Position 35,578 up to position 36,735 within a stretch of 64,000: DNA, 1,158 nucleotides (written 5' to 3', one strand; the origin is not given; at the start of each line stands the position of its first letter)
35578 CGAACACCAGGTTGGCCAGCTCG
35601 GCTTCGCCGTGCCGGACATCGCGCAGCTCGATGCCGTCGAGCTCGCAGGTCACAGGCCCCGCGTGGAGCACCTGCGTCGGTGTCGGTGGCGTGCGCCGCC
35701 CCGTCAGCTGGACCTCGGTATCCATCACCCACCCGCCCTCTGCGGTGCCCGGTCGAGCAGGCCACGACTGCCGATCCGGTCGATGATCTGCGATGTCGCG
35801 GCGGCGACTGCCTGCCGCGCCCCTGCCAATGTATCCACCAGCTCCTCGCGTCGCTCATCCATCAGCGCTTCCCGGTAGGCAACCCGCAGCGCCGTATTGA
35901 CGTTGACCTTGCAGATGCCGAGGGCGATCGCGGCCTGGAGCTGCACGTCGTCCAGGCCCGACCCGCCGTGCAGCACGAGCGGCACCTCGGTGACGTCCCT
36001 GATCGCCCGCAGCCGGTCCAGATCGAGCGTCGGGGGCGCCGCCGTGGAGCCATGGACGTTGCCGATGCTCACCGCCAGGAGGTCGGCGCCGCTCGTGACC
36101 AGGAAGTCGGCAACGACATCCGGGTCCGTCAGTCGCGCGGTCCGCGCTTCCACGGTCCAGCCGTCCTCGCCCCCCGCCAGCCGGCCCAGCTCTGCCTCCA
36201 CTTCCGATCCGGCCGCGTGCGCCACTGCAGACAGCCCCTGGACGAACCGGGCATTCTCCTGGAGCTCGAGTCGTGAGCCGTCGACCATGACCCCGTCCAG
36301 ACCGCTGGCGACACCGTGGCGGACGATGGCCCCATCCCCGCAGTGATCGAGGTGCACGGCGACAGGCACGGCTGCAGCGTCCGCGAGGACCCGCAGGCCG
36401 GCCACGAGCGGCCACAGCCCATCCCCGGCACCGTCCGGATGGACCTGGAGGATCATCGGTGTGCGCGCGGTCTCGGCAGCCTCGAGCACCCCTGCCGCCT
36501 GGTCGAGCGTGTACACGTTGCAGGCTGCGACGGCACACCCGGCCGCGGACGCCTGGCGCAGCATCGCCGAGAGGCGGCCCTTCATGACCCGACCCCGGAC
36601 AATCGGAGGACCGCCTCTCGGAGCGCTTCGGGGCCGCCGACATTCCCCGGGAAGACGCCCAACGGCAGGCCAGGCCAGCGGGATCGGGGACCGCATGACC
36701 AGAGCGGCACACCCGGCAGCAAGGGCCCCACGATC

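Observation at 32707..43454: Eleven-kb coupled operon resembling, but not matching, known D-apiose/D-apionate and tetronate pathways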

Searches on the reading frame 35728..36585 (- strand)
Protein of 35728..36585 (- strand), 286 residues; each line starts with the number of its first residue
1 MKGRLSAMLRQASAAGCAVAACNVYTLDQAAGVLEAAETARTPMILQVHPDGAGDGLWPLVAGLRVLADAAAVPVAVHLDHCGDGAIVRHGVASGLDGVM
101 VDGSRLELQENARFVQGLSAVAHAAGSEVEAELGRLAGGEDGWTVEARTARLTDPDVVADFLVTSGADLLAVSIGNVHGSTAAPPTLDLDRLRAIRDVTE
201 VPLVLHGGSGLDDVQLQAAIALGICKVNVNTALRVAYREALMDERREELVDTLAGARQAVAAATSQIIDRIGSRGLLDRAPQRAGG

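Call 6: search_protein_families(library=pfam, proteins=[window:35728-36585:-], max_evalue=0.01)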
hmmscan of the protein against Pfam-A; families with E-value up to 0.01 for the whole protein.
seq(286 aa): 1 family
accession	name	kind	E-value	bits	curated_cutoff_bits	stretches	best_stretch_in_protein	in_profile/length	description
PF01116.26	F_bP_aldolase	-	4.8e-75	253.1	25.5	1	5-275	3-276/277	Fructose-bisphosphate aldolase class-II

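Call 10: search_protein_families(library=ncbifam, proteins=[window:35728-36585:-], max_evalue=0.001)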
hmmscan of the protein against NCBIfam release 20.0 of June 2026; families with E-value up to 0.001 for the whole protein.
seq(286 aa): 20 families
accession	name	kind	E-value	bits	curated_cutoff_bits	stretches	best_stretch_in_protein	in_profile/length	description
NF006626.0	PRK09195.1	subfamily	1.3e-61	208.3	384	1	7-245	8-247/284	tagatose-bisphosphate aldolase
NF009374.0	PRK12737.1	subfamily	1.4e-61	208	383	1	7-244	8-246/284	tagatose-bisphosphate aldolase subunit GatY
NF009497.0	PRK12857.1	equivalog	6.4e-60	202.8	423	1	6-273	7-280/284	class II fructose-1,6-bisphosphate aldolase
TIGR01859.1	fruc_bis_ald_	equivalog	5.7e-58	196.8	343.05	1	7-274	6-279/282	class II fructose-1,6-bisphosphate aldolase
TIGR01858.1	tag_bisphos_ald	equivalog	8e-58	195.8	443.55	1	7-243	6-243/282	tagatose bisphosphate family class II aldolase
TIGR00167.1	cbbA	subfamily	5.5e-57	193.3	215.6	1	5-244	6-252/290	ketose-bisphosphate aldolase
NF005943.0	PRK07998.1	equivalog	3e-50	171.3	364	1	15-270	16-274/283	class II aldolase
NF009375.0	PRK12738.1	equivalog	9.9e-47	159.5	542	1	8-241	9-243/286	tagatose-bisphosphate aldolase subunit KbaY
NF005284.0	PRK06801.1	equivalog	5.3e-46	157.3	406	1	5-265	6-270/286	ketose 1,6-bisphosphate aldolase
NF006042.0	PRK08185.1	subfamily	1.2e-45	156.1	405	1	5-241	5-243/287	hypothetical protein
NF005288.0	PRK06806.1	equivalog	1.4e-45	155.7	396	1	6-233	7-233/281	class II fructose-bisphosphate aldolase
NF005590.0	PRK07315.1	equivalog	4e-40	138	443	1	9-242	10-244/293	class II fructose-bisphosphate aldolase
NF005823.0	PRK07709.1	equivalog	9.1e-40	137.2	545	1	6-243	7-246/285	class II fructose-bisphosphate aldolase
NF006376.0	PRK08610.1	equivalog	9e-38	130.6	527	1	6-262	7-270/286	class II fructose-bisphosphate aldolase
NF041368.1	Fbpase2_Halo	equivalog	1.4e-35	122.9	500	1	5-248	9-270/333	class II fructose-bisphosphate aldolase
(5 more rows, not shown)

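Call 56: find_related_loci(query=window:35728-36585:-, collection=metagenome_contigs, flank=10000)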
Query seq(286 aa) (286 aa) in metagenome_contigs; peptide patterns used: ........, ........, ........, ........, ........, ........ (x = any residue, [..] = any of these).
511 stretches matched a pattern; 70 encode a relative of the query (tblastn E <= 1e-3); 70 distinct loci.
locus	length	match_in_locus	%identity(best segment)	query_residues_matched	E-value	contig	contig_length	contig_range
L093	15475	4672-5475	67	12-278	6e-100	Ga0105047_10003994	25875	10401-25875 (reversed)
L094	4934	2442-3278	64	1-279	2e-98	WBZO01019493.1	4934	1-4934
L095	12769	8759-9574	40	8-275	2e-61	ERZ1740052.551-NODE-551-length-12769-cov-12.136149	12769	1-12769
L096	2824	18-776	42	27-275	4e-61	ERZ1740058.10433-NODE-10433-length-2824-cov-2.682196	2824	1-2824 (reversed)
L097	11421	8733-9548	40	8-275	1e-60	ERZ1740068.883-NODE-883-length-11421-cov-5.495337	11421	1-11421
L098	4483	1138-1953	39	8-275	6e-60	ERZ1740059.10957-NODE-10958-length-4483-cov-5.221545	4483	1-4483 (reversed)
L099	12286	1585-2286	43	8-241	6e-53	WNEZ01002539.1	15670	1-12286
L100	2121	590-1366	38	8-262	6e-52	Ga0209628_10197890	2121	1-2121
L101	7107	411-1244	35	8-281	9e-50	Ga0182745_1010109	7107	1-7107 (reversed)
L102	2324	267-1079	37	8-274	5e-50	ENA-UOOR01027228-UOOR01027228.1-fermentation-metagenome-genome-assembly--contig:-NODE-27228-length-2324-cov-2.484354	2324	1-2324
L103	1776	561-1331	35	8-260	2e-50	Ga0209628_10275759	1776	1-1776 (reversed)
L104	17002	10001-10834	34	8-275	1e-48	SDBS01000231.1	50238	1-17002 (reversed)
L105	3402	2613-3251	48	23-237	2e-48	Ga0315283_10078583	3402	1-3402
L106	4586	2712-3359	47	19-234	1e-47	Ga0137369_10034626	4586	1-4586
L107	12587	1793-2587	36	8-268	3e-47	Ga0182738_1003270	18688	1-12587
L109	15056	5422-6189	44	23-273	2e-46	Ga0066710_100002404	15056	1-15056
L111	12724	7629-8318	47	23-257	2e-45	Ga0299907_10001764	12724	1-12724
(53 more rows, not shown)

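Call 63: search_solved_structures(query=window:35728-36585:-, max_evalue=1e-20)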
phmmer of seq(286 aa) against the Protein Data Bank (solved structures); distinct sequences matched with E-value up to 1e-20: 18.
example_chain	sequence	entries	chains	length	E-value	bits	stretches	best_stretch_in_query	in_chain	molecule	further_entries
8q58_A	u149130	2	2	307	8.3e-43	150.1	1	7-243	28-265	Ketose-bisphosphate aldolase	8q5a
1gvf_A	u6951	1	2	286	1.7e-42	149.1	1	8-241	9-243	TAGATOSE-BISPHOSPHATE ALDOLASE AGAY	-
8q57_A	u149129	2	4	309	1.8e-41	145.8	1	8-243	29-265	Tagatose-1,6-bisphosphate aldolase kbaY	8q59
6ofu_A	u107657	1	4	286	6.2e-40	140.7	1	16-275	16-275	YdjI aldolase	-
7ncc_A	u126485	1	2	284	3.9e-39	138.1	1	7-264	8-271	Putative class II fructose-1,6-bisphosphate aldolase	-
2fjk_A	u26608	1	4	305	3.1e-38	135.1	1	8-213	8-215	Fructose-bisphosphate aldolase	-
1rv8_A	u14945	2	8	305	1.3e-37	133.1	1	8-212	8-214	fructose-1,6-bisphosphate aldolase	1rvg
3q94_A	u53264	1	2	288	2e-36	129.2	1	6-274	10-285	Fructose-bisphosphate aldolase, class II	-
7nc7_A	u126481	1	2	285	3e-36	128.7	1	5-241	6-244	Fructose-bisphosphate aldolase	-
4to8_A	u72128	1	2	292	4.4e-33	118.3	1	6-262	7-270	Fructose-1,6-bisphosphate aldolase, class II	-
5ucs_A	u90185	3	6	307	1.9e-31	112.9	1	8-214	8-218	Fructose-bisphosphate aldolase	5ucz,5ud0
3c4u_A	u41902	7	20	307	9.7e-31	110.6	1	8-214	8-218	Fructose-bisphosphate aldolase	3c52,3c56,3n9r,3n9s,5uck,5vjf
3pm6_A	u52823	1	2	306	6e-30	108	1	8-276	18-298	Putative fructose-bisphosphate aldolase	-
5ucn_A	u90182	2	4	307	6.7e-30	107.8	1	8-214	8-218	Fructose-bisphosphate aldolase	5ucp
5ud1_A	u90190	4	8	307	1.3e-29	106.9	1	8-214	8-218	Fructose-bisphosphate aldolase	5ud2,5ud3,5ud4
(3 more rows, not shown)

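Call 74: search_protein_families(library=pfam, proteins=[L109:1919-3166:-, L109:6863-7714:-, L109:9771-11285:-, L109:11299-12270:-, L109:12781-14091:-, L111:1520-3352:-, L111:8805-10253:-, L111:10640-11374:+, L111:12144-12701:-], max_evalue=0.00001)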
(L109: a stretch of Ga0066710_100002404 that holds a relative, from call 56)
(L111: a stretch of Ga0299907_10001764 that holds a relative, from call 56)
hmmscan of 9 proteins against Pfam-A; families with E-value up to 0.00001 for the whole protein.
L109:1919-3166:- (415 aa): 2 families
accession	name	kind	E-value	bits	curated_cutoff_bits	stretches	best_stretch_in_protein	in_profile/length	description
PF13378.12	MR_MLE_C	-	3.1e-43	148.5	29.4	1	189-405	12-217/219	Enolase C-terminal domain-like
PF02746.21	MR_MLE_N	-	7.4e-11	42.7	22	1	77-168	28-117/117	Mandelate racemase / muconate lactonizing enzyme, N-terminal domain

L109:6863-7714:- (283 aa): 0 families

L109:9771-11285:- (504 aa): 3 families
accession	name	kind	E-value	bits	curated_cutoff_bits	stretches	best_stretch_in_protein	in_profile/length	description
PF00005.33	ABC_tran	-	9.2e-55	185.4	25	2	23-169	1-137/137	ABC transporter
PF13304.12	AAA_21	-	1.4e-14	55.3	27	0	247-456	46-297/304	AAA domain, putative AbiEii toxin, Type IV TA system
PF02463.25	SMC_N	-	2.3e-06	27.6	40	0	33-53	24-44/220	RecF/RecN/SMC N terminal domain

L109:11299-12270:- (323 aa): 2 families
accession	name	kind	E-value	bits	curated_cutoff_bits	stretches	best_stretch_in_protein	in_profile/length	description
PF13407.12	Peripla_BP_4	-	4.3e-41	141.6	35.1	1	46-296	11-257/258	Periplasmic binding protein domain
PF00532.27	Peripla_BP_1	-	1.1e-06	28.8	22.2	1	46-247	14-207/281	Periplasmic binding proteins and sugar binding domain of LacI family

L109:12781-14091:- (436 aa): 1 family
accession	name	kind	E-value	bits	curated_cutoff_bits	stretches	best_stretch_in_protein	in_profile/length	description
PF02515.22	CoA_transf_3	-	2.2e-97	326.9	23.3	1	63-428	1-365/366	CoA-transferase family III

L111:1520-3352:- (610 aa): 2 families
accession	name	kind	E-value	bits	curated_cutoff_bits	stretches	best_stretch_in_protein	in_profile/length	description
PF00005.33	ABC_tran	-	2.6e-29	103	25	1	228-369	2-136/137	ABC transporter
PF17912.7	OB_MalK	-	3.1e-13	50.8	27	1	443-501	1-53/53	MalK OB fold domain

L111:8805-10253:- (482 aa): 4 families
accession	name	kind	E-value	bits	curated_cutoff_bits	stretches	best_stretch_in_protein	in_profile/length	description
PF00534.26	Glycos_transf_1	-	1.1e-33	116.6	26.4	1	287-447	12-170/172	Glycosyl transferases group 1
PF13692.12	Glyco_trans_1_4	-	1.4e-29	103.6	27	1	291-435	2-142/142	Glycosyl transferases group 1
PF20706.3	GT4-conflict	-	2.3e-13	50.3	26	1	284-462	191-385/385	Family 4 Glycosyltransferase in conflict systems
PF13439.12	Glyco_transf_4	-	2.5e-13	50.8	28.5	1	34-241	2-170/170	Glycosyltransferase Family 4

L111:10640-11374:+ (244 aa): 1 family
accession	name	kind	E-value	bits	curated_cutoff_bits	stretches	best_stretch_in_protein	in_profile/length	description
PF19567.5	CpsB_CapC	-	5.4e-33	114.8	27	1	6-234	1-225/234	Capsular polysaccharide synthesis, CpsB/CapC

L111:12144-12701:- (185 aa): 1 family
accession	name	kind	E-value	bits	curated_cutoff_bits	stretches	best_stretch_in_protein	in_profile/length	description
PF02826.25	2-Hacid_dh_C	-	4.2e-35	121.2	25.1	1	2-120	61-178/178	D-isomer specific 2-hydroxyacid dehydrogenase, NAD binding domain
